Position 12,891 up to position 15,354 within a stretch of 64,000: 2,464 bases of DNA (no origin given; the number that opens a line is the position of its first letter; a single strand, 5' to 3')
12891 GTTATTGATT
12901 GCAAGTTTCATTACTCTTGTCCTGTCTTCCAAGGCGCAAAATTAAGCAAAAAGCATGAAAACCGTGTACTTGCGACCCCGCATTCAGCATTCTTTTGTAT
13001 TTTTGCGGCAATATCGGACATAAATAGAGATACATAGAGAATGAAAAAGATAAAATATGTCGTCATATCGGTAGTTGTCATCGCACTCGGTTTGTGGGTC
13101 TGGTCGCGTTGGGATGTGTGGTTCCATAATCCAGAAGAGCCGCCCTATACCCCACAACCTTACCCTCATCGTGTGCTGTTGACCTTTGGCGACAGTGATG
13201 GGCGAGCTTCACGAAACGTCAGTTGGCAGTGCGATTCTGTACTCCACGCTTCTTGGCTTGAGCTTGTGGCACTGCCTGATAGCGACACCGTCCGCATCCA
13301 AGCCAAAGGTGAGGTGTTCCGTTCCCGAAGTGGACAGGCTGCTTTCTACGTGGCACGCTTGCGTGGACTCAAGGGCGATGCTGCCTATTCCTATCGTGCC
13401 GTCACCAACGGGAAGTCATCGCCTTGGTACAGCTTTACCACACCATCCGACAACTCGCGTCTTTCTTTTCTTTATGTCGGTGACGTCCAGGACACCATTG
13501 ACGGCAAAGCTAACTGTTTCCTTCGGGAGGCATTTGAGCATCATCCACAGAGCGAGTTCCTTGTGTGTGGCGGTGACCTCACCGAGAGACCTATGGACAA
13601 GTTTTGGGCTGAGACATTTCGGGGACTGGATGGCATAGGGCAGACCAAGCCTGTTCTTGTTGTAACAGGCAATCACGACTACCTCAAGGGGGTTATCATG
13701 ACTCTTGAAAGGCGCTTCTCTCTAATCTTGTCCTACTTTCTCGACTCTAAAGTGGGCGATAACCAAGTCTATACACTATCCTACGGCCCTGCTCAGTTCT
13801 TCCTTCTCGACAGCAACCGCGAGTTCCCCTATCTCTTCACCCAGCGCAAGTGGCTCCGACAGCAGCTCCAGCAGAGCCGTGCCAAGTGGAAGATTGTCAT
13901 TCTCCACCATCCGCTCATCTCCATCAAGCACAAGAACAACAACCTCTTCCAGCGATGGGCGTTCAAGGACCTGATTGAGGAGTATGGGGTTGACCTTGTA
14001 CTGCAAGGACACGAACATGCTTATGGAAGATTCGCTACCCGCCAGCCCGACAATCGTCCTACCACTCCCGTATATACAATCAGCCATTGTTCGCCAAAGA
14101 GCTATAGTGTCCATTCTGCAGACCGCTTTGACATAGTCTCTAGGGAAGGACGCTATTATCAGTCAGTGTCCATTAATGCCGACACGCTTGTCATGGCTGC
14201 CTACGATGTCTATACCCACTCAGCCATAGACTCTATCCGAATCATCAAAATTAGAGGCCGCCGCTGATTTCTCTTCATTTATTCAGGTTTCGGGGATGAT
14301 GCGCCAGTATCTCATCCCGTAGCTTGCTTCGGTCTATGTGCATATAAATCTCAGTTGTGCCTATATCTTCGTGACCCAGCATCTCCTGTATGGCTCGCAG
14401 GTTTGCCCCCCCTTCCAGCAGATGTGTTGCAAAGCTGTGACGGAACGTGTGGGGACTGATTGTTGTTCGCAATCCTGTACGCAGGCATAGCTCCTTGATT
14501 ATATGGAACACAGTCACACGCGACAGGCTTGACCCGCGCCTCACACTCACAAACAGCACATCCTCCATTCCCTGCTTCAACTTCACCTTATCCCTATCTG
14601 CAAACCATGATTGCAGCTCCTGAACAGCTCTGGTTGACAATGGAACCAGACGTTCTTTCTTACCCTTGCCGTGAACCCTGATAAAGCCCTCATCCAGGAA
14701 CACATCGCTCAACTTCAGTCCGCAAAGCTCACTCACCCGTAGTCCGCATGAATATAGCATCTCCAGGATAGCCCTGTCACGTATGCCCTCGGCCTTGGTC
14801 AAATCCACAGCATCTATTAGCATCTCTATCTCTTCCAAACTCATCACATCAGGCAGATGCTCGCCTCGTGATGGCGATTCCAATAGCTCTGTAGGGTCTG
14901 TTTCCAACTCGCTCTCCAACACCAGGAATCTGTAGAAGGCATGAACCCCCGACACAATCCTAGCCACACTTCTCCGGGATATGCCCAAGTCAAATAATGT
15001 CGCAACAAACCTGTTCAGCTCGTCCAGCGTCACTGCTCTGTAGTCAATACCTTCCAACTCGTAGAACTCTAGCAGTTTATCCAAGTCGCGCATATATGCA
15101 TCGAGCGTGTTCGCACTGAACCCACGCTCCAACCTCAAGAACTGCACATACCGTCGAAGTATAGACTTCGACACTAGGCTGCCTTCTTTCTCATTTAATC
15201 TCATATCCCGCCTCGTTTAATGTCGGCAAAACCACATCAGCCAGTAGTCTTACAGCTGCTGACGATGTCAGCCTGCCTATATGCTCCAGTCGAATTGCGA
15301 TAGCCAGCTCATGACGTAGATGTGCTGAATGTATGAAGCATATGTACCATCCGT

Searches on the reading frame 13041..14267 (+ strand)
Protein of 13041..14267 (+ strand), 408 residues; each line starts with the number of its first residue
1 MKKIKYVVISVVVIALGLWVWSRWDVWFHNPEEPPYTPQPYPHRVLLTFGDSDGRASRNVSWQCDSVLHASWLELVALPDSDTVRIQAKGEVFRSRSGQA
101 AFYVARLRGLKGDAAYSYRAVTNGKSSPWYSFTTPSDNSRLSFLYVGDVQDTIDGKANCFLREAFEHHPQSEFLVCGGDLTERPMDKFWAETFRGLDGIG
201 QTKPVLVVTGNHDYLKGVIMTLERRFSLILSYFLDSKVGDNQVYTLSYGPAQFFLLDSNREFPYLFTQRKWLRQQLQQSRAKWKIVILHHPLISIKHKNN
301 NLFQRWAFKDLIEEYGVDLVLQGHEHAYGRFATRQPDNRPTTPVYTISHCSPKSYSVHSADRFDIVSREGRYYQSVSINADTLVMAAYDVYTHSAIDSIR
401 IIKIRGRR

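Call 78: search_protein_families(library=pfam, proteins=[window:13041-14267:+], max_evalue=0.00001)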
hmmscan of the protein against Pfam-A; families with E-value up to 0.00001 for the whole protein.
window:13041-14267:+ (408 aa): 2 families
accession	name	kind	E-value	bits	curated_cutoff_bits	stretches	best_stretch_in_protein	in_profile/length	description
PF00149.33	Metallophos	-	7.1e-16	59.6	21.5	1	143-328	3-191/191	Calcineurin-like phosphoesterase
PF16656.11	Pur_ac_phosph_N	-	5e-10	40.3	30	1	42-134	1-93/93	Purple acid Phosphatase, N-terminal domain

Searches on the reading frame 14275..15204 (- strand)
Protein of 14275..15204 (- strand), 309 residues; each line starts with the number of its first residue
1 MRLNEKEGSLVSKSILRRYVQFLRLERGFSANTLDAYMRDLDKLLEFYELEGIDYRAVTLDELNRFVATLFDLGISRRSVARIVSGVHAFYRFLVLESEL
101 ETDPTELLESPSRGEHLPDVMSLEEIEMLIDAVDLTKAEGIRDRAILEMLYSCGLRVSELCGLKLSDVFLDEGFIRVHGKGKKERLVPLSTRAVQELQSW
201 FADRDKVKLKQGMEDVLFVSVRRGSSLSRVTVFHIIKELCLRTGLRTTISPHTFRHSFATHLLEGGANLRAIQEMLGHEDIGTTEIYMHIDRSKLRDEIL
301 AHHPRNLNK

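Call 78: search_protein_families(library=pfam, proteins=[window:14275-15204:-], max_evalue=0.00001)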
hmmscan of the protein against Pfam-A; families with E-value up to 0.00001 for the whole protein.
window:14275-15204:- (309 aa): 2 families
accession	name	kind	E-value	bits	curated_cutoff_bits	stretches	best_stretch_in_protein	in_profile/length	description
PF00589.27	Phage_integrase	-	1.4e-48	165.4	27.1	1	121-292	3-170/172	Phage integrase family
PF02899.23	Phage_int_SAM_1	-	3.1e-16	59.9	22.3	1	17-97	2-82/83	Phage integrase, N-terminal SAM-like domain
